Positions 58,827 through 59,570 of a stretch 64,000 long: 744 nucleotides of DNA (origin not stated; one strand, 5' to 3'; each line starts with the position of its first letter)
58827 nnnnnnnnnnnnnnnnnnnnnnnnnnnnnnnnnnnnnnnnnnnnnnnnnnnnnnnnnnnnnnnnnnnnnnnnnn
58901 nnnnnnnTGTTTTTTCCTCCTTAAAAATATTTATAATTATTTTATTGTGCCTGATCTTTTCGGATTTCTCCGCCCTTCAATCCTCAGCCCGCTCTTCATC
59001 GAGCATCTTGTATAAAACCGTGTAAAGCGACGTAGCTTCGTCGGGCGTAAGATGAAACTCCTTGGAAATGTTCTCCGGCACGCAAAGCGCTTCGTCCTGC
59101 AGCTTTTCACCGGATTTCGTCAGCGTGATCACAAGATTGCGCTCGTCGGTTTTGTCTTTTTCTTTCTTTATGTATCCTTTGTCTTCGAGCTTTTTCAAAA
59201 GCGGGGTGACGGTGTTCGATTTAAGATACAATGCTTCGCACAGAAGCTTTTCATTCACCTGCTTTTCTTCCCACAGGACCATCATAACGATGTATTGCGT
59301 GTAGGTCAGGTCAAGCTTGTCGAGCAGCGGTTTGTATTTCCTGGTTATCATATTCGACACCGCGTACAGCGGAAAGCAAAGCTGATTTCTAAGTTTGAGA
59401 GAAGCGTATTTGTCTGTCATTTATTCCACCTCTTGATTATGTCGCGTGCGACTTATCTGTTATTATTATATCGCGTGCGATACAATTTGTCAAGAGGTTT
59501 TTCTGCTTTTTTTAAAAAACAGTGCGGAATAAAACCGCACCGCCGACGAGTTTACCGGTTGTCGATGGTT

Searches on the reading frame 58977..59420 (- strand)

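Call 7: search_protein_families(library=pfam, proteins=[window:58977-59420:-])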
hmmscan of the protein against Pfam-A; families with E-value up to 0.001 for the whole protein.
window:58977-59420:- (147 aa): 9 families
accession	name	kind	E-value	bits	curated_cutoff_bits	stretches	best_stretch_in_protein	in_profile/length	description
PF22381.2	Staph_reg_Sar_Rot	-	1.7e-19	70.1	27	1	28-110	2-84/85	Transcriptional regulator SarA/Rot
PF01047.28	MarR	-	2.7e-13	50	24.6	1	38-95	1-58/59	MarR family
PF13463.12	HTH_27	-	5.2e-08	33.5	22.2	1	38-104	1-68/68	Winged helix DNA-binding domain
PF12802.13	MarR_2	-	3.4e-07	30.8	27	1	37-94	2-60/61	MarR family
PF03965.22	Penicillinase_R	-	1.2e-05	26.1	22.6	1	41-90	4-57/115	Penicillinase repressor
PF13601.12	HTH_34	-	2e-05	25.1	27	1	45-106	5-67/80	Winged helix DNA-binding domain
PF01325.25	Fe_dep_repress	-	0.00026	21.6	26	1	51-90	19-58/60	Iron dependent repressor, N-terminal DNA binding domain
PF02002.24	TFIIE_alpha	-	0.00029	21.1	22.9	1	44-95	17-68/105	TFIIE alpha subunit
PF03551.20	PadR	-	0.0003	21.1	27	0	66-106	29-71/75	Transcriptional regulator PadR-like family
